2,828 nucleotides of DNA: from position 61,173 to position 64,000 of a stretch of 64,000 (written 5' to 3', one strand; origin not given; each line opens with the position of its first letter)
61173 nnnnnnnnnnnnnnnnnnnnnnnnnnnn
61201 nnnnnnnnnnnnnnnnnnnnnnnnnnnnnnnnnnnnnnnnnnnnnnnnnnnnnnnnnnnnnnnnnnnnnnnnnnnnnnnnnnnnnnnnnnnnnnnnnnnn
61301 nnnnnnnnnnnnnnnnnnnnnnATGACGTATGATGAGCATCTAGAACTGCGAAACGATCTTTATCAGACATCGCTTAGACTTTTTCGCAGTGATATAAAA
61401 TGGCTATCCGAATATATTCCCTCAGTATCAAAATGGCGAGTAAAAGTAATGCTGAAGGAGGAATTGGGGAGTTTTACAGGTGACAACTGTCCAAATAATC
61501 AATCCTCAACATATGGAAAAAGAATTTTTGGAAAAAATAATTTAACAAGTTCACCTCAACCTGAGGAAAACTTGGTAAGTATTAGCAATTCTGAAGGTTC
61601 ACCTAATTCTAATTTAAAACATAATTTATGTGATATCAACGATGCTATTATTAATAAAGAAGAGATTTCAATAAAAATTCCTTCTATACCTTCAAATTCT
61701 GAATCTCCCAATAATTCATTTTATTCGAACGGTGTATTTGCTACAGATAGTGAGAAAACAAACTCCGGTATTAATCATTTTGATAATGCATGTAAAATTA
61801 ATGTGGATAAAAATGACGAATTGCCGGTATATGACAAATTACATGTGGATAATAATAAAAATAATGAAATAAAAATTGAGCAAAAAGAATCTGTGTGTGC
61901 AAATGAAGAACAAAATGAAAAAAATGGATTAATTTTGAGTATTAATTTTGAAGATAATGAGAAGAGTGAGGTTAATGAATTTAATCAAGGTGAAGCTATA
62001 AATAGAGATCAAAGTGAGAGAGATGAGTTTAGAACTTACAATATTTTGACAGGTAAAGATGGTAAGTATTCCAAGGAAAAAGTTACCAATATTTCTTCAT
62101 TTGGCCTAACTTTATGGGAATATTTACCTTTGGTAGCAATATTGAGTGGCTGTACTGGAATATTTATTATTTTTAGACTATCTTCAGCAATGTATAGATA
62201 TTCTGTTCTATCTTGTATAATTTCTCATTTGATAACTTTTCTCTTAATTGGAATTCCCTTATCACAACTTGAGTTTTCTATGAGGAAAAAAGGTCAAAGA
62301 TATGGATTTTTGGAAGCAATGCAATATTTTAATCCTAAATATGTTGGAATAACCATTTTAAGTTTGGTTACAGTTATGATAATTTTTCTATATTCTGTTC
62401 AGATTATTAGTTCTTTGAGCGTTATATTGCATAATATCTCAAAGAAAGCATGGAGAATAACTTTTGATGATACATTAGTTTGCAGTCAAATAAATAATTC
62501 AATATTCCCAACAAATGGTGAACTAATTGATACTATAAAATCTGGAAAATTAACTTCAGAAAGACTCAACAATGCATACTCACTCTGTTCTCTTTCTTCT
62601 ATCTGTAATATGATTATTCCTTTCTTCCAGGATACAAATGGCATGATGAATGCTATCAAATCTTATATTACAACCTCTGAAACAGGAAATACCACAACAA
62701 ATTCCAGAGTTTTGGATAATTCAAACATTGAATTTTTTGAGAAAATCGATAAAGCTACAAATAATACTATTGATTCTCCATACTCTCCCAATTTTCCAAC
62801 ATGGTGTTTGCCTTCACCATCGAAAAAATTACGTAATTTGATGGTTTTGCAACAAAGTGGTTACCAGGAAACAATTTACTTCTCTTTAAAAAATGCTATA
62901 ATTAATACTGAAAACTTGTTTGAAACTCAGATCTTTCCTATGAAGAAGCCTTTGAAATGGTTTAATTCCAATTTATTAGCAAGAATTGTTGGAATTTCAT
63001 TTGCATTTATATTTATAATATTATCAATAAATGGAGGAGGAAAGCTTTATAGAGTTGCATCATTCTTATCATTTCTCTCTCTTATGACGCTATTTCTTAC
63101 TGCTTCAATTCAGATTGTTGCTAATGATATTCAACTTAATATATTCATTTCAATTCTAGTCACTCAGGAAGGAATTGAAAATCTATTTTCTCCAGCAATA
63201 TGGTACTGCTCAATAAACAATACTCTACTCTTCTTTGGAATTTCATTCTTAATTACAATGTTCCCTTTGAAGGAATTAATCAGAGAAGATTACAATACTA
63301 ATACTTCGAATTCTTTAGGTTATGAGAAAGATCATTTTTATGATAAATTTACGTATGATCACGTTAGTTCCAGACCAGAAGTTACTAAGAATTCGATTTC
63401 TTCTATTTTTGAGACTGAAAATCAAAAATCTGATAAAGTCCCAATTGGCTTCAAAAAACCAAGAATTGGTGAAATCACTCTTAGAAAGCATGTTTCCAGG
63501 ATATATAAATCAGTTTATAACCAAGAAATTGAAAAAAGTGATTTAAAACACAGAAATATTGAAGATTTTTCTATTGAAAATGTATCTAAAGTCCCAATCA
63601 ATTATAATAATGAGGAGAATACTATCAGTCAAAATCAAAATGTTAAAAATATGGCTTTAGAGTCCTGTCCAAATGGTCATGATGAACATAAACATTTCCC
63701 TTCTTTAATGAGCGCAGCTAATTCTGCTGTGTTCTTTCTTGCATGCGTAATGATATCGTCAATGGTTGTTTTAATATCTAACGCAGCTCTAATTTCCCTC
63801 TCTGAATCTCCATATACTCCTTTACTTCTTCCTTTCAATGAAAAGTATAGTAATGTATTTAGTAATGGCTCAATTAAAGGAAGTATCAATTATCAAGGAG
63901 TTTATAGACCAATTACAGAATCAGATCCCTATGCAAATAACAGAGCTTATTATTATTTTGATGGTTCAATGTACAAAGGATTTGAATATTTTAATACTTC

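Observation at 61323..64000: Long membrane-protein ORF missing from the ORF track because it runs off the window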

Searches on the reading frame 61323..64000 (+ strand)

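Call 4: search_protein_families(library=pfam, proteins=[window:61323-64000:+], max_evalue=10)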
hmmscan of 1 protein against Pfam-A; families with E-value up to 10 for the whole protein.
window:61323-64000:+ (892 aa): 0 families

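Call 5: find_homologous_proteins(query=window:61323-64000:+)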
Query window:61323-64000:+ (892 aa): 1 proteins with E <= 0.001 among 8000 candidates.
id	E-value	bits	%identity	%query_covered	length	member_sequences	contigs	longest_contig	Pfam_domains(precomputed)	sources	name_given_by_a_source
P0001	2.1e-288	977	58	95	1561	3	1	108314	-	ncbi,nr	ncbi:transmembrane domain-containing protein [Cryptosporidium canis]|nr:transmembrane domain-contain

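Call 7: search_protein_families(library=pfam, proteins=[P0001], max_evalue=10)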
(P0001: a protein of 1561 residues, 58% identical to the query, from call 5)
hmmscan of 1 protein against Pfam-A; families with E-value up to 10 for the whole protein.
P0001 (1561 aa): 1 family
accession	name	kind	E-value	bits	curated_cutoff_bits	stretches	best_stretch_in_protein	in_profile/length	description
PF04689.18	S1FA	-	0.97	10.1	21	0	1251-1291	11-51/66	DNA binding protein S1FA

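Call 11: search_solved_structures(query=P0001, max_evalue=10)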
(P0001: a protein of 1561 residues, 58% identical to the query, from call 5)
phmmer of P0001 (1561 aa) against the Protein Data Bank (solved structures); distinct sequences matched with E-value up to 10: 6.
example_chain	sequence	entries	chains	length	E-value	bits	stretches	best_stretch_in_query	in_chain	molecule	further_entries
9kxx_A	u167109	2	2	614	0.0024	18.3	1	244-344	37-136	Sodium-dependent neutral amino acid transporter B(0)AT1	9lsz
8i92_B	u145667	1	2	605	0.019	15.3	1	245-344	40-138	Sodium-dependent neutral amino acid transporter B(0)AT1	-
8wby_A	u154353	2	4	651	0.022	15.1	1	245-344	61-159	Sodium-dependent neutral amino acid transporter B(0)AT1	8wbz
9va1_D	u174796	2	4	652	0.022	15.1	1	245-344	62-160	Sodium-dependent neutral amino acid transporter B(0)AT1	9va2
8i93_B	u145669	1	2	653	0.022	15.1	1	245-344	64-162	Sodium-dependent neutral amino acid transporter B(0)AT1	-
6m17_A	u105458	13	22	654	0.022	15.1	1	245-344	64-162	Sodium-dependent neutral amino acid transporter B(0)AT1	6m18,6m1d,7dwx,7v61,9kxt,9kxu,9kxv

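Call 13: search_solved_structures(query=window:61323-64000:+, max_evalue=10, show_alignments=2)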
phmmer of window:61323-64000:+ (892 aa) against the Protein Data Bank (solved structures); distinct sequences matched with E-value up to 10: 9.
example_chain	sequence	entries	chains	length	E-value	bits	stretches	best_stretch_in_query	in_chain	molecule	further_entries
9kxx_A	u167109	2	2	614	0.00046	21.5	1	271-371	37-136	Sodium-dependent neutral amino acid transporter B(0)AT1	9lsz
8i92_B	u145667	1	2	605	0.004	18.4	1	271-371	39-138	Sodium-dependent neutral amino acid transporter B(0)AT1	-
8wby_A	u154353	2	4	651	0.0046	18.2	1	271-371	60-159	Sodium-dependent neutral amino acid transporter B(0)AT1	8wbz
9va1_D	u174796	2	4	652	0.0046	18.2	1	271-371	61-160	Sodium-dependent neutral amino acid transporter B(0)AT1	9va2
8i93_B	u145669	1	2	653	0.0046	18.2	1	271-371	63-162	Sodium-dependent neutral amino acid transporter B(0)AT1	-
6m17_A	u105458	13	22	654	0.0046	18.2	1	271-371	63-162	Sodium-dependent neutral amino acid transporter B(0)AT1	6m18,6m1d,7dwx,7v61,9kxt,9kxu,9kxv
8fmm_B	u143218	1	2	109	1.5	9.9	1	697-763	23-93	Troponin T, cardiac muscle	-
8fmt_B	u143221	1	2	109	2.1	9.4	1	713-763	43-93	Troponin T, cardiac muscle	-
4mm4_A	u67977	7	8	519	5.2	8.1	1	298-335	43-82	Transporter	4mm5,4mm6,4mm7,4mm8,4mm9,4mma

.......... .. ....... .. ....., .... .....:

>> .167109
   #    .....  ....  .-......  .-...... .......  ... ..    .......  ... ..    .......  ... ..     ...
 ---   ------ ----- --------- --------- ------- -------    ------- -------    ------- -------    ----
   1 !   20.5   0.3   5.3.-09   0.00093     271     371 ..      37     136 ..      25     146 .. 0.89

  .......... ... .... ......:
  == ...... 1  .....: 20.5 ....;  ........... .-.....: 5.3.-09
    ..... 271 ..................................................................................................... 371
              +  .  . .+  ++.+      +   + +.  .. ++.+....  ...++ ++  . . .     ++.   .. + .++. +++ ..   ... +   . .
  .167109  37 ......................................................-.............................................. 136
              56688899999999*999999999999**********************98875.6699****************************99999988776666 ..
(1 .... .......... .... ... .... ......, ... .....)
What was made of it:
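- phmmer of the window protein hits B0AT1 at E 4.6e-4 (call 13).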

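Call 15: list_cluster_members(proteins=[P0001])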
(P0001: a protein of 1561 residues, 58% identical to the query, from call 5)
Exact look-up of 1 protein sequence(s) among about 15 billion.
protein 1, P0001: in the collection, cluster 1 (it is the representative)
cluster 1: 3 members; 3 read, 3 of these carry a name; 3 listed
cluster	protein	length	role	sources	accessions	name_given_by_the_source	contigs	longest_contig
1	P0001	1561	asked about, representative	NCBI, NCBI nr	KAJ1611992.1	transmembrane domain-containing protein [Cryptosporidium canis]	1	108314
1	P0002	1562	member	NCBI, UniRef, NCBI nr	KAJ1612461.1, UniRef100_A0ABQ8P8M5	transmembrane domain-containing protein [Cryptosporidium canis] | Transmembrane domain-containing protein n=1 Tax=Cryptosporidium canis TaxID=195482 ...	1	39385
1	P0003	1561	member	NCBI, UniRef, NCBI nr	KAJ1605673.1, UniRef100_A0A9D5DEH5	transmembrane domain-containing protein [Cryptosporidium canis] | Transmembrane domain-containing protein n=1 Tax=Cryptosporidium canis TaxID=195482 ...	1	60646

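Call 18: find_encoding_contigs(protein=P0001, flank=10000, max_places=3)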
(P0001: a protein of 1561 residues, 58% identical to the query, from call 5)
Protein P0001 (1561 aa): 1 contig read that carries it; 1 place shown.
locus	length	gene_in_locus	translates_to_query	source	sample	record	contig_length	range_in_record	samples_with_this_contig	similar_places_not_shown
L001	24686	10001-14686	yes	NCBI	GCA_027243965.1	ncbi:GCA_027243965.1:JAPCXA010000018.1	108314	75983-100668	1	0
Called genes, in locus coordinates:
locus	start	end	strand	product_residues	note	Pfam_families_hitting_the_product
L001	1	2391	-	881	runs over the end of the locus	PF04801:RPC5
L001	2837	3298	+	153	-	PF10258:PHAX_RNA-bd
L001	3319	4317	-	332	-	PF04818:CID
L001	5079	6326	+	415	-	PF13350:Y_phosphatase3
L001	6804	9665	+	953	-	PF02181:FH2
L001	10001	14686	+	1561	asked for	-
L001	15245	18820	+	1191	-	PF28422:CCDC89 (faint)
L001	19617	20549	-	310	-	-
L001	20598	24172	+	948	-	PF00443:UCH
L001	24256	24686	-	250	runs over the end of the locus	PF11719:Drc1-Sld2 (weak), PF26116:FAM13A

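Call 31: search_protein_families(library=ncbifam, proteins=[P0001], max_evalue=10)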
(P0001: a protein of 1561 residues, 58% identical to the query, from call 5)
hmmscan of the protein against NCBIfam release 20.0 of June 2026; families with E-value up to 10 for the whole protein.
P0001 (1561 aa): 0 families

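Call 40: search_solved_structures(query=A3, max_evalue=10, show_alignments=3)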
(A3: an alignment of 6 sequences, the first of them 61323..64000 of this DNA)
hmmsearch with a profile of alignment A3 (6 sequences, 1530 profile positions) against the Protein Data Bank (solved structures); distinct sequences matched with E-value up to 10: 33.
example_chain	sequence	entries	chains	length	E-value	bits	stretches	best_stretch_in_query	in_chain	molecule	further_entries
9kxx_A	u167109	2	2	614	9.4e-05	23.3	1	293-365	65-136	Sodium-dependent neutral amino acid transporter B(0)AT1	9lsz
8i92_B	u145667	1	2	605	0.00095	20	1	293-365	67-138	Sodium-dependent neutral amino acid transporter B(0)AT1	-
8wby_A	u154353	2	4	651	0.0011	19.8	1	293-365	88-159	Sodium-dependent neutral amino acid transporter B(0)AT1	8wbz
9va1_D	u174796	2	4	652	0.0011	19.8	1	293-365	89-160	Sodium-dependent neutral amino acid transporter B(0)AT1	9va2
8i93_B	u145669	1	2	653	0.0011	19.8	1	293-365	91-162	Sodium-dependent neutral amino acid transporter B(0)AT1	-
6m17_A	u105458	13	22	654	0.0011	19.8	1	293-365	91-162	Sodium-dependent neutral amino acid transporter B(0)AT1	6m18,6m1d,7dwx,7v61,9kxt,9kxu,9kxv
6nle_A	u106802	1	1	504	0.86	10.2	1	293-330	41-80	Na(+):neurotransmitter symporter (Snf family)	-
4fxz_A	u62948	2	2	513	0.86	10.2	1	293-330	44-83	Transporter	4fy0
3mpq_A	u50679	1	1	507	0.87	10.1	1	293-330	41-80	Transporter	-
7dj2_A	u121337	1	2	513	0.88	10.1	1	293-330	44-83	Na(+):neurotransmitter symporter (Snf family)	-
7dj1_A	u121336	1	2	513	0.88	10.1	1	293-330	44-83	Na(+):neurotransmitter symporter (Snf family)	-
2qju_A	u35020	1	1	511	0.88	10.1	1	293-330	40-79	Transporter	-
3mpn_A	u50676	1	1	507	0.88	10.1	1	293-330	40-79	Transporter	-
7djc_A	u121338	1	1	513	0.88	10.1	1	293-330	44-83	Na(+):neurotransmitter symporter (Snf family)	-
3gjc_A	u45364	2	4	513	0.88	10.1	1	293-330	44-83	Transporter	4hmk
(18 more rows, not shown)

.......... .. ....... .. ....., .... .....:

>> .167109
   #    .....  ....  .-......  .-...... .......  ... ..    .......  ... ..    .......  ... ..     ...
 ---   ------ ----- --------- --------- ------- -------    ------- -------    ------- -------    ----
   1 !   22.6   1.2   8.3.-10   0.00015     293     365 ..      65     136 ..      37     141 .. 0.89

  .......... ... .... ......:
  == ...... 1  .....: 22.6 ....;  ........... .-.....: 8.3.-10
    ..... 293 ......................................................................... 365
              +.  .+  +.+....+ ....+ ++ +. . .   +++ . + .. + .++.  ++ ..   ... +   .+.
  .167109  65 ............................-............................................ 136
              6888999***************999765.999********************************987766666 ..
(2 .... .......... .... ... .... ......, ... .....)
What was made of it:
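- The six-species profile gives 33 of 33 PDB hits at E<=10 as NSS (call 40).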

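Call 77: find_related_loci(query=A3, collection=metagenome_contigs, flank=6000)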
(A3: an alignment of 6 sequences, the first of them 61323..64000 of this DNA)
Query A3 (892 aa) in metagenome_contigs; peptide patterns used: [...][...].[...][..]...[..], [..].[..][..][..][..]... (x = any residue, [..] = any of these).
155 stretches matched a pattern, but none encodes a relative of the query by tblastn (E <= 1e-3).

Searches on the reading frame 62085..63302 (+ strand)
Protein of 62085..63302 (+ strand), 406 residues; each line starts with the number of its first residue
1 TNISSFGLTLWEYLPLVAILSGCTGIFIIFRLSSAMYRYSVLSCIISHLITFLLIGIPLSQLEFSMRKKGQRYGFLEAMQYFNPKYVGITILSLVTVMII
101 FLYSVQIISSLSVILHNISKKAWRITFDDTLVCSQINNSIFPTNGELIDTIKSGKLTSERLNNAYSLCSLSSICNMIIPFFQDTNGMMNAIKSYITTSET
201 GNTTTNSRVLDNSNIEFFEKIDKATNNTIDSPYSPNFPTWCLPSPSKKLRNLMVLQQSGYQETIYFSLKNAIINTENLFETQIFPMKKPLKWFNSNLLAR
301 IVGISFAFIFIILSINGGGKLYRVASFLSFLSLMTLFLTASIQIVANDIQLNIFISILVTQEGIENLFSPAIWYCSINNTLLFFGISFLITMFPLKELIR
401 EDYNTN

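Call 10: find_homologous_proteins(query=window:62085-63302:+, max_evalue=0.01)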
Query window:62085-63302:+: 8000 candidates shared short words with the query, none scored E <= 0.01.
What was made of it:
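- Tried and rejected: It missed the 85%-identical C. meleagridis orthologue and found nothing for the TM core (calls 5, 10).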

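Call 80: find_related_loci(query=A9, collection=metagenome_contigs, flank=6000)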
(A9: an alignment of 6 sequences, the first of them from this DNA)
Query A9 (396 aa) in metagenome_contigs; peptide patterns used: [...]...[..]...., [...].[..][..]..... (x = any residue, [..] = any of these).
92 stretches matched a pattern, but none encodes a relative of the query by tblastn (E <= 1e-3).
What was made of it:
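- Two metagenome scans were empty (calls 77, 80).
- Tried and rejected: Two metagenome scans found no relatives (calls 77, 80).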

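Call 87: predict_structure(alignment_id=A9)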
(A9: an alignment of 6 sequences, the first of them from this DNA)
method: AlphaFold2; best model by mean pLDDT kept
length: 396 residues; sequences in the alignment: 6
mean_pLDDT: 37.8   pTM: 0.21
mean pLDDT of the five models: 37.8, 37.7, 36.1, 34.0, 33.8
residues with pLDDT >= 90: 0; 70-90: 0; 50-70: 18; < 50: 378
segments of 3 or more residues with pLDDT < 50: 1-73, 89-91, 93-126, 134-301, 303-312, 314-396
pLDDT, mean of each block of 10 residues (from residue 1): 38 41 36 42 46 46 42 48 50 46 34 33 47 43 43 48 46 34 36 31 34 31 29 40 28 26 32 30 32 45 46 45 42 34 29 29 32 34 32 34
secondary structure, 60 per line:
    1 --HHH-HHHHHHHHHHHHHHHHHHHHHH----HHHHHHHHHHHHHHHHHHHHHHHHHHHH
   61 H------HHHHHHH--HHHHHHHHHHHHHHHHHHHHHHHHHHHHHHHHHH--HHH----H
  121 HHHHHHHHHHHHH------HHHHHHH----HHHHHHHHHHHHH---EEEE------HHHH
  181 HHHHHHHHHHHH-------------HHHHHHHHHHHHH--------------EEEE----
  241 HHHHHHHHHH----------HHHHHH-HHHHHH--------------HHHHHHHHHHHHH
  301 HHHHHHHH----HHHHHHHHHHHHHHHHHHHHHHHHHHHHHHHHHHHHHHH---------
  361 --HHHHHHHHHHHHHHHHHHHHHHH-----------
elements in order: H7-28 H33-61 H68-74 H77-110 H120-133 H140-146 H151-163 E167-170 H177-192 H206-218 E233-236 H241-250 H261-266 H268-273 H288-308 H313-351 H363-385
